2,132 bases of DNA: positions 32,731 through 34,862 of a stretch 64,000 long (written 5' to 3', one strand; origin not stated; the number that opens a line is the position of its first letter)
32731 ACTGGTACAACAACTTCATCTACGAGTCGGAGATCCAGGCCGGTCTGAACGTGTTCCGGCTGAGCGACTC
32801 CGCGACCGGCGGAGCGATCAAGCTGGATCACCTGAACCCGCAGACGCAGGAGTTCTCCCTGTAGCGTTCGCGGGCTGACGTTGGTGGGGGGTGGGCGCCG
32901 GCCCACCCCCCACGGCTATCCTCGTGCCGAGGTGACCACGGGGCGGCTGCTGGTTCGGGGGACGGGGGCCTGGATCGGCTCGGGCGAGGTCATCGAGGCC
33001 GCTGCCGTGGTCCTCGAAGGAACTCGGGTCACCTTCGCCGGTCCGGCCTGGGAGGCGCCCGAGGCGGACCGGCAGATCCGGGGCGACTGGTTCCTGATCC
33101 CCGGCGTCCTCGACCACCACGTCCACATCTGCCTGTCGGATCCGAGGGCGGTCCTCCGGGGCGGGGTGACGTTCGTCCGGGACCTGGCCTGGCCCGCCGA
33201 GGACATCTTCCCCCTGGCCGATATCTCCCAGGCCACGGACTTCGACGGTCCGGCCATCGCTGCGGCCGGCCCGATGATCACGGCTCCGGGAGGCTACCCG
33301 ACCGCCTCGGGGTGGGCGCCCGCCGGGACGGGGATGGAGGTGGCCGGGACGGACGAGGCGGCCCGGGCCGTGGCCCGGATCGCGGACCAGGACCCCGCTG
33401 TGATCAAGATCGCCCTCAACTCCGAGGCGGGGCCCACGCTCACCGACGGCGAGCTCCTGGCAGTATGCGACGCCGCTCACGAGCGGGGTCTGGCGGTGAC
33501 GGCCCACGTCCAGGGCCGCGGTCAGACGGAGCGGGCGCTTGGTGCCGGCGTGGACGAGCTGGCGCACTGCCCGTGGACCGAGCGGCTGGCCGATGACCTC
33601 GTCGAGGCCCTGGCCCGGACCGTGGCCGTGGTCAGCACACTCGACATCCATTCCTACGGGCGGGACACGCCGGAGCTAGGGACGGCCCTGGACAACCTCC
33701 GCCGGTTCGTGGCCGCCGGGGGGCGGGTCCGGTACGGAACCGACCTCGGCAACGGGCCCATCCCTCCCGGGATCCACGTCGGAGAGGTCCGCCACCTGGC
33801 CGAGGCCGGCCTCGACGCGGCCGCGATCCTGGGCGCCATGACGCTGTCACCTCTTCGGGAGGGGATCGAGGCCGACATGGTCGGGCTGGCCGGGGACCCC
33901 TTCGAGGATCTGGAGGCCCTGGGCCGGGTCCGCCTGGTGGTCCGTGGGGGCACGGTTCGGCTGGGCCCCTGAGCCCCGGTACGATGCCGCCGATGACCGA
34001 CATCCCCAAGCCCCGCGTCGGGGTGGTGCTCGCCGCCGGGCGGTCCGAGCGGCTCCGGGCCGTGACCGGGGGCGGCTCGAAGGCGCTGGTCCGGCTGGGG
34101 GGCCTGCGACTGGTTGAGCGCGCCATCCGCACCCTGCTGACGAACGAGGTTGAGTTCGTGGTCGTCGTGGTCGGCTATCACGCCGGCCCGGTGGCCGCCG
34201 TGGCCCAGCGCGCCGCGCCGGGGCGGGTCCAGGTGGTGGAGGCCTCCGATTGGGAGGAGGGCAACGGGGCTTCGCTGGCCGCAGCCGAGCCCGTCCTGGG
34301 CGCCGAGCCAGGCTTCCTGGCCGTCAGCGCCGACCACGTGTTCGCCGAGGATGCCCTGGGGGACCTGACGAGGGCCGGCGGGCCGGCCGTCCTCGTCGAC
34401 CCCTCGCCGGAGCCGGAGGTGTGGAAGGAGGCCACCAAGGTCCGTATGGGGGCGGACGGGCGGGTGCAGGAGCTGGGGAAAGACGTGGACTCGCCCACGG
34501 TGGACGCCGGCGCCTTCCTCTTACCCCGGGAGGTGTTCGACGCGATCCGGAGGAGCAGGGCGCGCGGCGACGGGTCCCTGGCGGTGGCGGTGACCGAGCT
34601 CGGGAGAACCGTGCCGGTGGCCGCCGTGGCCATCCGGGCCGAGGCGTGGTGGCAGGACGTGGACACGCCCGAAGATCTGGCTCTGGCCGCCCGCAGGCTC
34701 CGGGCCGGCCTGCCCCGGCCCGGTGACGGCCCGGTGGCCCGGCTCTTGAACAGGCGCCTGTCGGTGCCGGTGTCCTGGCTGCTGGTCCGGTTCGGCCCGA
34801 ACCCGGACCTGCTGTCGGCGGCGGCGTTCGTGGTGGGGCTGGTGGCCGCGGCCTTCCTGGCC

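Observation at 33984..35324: IPCT–DIPPS-like fusion suggests CDP-inositol/di-myo-inositol-phosphate-type compatible-solute chemistry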

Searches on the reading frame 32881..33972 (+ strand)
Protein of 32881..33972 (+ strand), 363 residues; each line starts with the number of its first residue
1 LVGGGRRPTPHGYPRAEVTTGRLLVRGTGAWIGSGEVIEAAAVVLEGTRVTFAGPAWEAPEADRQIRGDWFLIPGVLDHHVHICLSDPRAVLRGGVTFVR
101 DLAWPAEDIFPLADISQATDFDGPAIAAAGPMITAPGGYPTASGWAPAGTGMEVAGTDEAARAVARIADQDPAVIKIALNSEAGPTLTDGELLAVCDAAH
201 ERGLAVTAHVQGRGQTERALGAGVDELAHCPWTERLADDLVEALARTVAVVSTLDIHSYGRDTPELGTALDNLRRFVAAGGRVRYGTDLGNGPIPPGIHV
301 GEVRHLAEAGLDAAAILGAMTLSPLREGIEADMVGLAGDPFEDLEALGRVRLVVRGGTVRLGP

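Call 3: search_protein_families(library=pfam, proteins=[window:32881-33972:+], max_evalue=0.01)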
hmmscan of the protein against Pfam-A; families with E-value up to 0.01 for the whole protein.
window:32881-33972:+ (363 aa): 2 families
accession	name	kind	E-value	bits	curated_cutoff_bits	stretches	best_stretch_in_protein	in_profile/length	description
PF01979.26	Amidohydro_1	-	5e-11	42.9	25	1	89-324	43-294/345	Amidohydrolase family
PF07969.17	Amidohydro_3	-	0.0047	16.9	29.7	1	184-292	256-377/472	Amidohydrolase family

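Call 4: search_protein_families(library=ncbifam, proteins=[window:32881-33972:+], max_evalue=0.01)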
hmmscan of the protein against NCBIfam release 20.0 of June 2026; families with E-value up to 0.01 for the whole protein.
window:32881-33972:+ (363 aa): 2 families
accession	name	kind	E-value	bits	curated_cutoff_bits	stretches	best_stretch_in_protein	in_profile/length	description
NF051886.1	XaaProDiPepCaul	equivalog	1.3e-25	90.2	500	2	89-257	92-267/398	Xaa-Pro dipeptidase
NF005557.0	PRK07228.1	equivalog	0.00067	18.5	522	1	34-119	15-97/445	5'-deoxyadenosine deaminase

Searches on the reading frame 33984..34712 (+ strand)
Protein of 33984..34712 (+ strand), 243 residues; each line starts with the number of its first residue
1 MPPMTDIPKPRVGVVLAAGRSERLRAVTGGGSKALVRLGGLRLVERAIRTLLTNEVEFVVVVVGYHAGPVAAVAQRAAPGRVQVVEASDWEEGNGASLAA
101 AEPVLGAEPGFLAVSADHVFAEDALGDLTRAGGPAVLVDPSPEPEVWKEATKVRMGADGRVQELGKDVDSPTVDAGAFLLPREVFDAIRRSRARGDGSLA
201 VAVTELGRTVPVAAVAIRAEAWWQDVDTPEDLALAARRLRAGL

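Call 53: search_solved_structures(query=window:33984-34712:+, max_evalue=0.01, show_alignments=3)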
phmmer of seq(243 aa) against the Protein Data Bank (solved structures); distinct sequences matched with E-value up to 0.01: 8.
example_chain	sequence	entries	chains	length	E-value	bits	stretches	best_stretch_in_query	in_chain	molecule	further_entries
2xme_A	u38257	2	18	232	1.9e-20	76.9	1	13-238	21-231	CTP-INOSITOL-1-PHOSPHATE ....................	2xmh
4mnd_A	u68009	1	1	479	7e-20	75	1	13-239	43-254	CTP L-myo-inositol-1-phosphate cytidylyltransferase/CDP-L-myo-inositol myo-inositolphospho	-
4jd0_A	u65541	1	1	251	7.8e-13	52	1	11-233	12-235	Nucleotidyl transferase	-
3hl3_A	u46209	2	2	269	2.1e-05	27.7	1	12-233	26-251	Glucose-1-phosphate thymidylyltransferase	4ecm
8hhd_A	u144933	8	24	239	0.00042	23.4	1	13-188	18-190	Nucleotidyl transferase | N-acetylmuramate alpha-1-phosphate uridylyltransferase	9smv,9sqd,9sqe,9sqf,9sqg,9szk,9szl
6pd1_A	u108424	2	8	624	0.0016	21.5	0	13-66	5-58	Nucleotidyl transferase/aminotransferase, class V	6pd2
1jyk_A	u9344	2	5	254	0.0088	19.1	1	13-66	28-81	CTP:phosphocholine Cytidylyltransferase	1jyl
6z2i_A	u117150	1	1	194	0.0097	18.9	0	126-157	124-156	de novo designed TIM barrel DeNovoTIM6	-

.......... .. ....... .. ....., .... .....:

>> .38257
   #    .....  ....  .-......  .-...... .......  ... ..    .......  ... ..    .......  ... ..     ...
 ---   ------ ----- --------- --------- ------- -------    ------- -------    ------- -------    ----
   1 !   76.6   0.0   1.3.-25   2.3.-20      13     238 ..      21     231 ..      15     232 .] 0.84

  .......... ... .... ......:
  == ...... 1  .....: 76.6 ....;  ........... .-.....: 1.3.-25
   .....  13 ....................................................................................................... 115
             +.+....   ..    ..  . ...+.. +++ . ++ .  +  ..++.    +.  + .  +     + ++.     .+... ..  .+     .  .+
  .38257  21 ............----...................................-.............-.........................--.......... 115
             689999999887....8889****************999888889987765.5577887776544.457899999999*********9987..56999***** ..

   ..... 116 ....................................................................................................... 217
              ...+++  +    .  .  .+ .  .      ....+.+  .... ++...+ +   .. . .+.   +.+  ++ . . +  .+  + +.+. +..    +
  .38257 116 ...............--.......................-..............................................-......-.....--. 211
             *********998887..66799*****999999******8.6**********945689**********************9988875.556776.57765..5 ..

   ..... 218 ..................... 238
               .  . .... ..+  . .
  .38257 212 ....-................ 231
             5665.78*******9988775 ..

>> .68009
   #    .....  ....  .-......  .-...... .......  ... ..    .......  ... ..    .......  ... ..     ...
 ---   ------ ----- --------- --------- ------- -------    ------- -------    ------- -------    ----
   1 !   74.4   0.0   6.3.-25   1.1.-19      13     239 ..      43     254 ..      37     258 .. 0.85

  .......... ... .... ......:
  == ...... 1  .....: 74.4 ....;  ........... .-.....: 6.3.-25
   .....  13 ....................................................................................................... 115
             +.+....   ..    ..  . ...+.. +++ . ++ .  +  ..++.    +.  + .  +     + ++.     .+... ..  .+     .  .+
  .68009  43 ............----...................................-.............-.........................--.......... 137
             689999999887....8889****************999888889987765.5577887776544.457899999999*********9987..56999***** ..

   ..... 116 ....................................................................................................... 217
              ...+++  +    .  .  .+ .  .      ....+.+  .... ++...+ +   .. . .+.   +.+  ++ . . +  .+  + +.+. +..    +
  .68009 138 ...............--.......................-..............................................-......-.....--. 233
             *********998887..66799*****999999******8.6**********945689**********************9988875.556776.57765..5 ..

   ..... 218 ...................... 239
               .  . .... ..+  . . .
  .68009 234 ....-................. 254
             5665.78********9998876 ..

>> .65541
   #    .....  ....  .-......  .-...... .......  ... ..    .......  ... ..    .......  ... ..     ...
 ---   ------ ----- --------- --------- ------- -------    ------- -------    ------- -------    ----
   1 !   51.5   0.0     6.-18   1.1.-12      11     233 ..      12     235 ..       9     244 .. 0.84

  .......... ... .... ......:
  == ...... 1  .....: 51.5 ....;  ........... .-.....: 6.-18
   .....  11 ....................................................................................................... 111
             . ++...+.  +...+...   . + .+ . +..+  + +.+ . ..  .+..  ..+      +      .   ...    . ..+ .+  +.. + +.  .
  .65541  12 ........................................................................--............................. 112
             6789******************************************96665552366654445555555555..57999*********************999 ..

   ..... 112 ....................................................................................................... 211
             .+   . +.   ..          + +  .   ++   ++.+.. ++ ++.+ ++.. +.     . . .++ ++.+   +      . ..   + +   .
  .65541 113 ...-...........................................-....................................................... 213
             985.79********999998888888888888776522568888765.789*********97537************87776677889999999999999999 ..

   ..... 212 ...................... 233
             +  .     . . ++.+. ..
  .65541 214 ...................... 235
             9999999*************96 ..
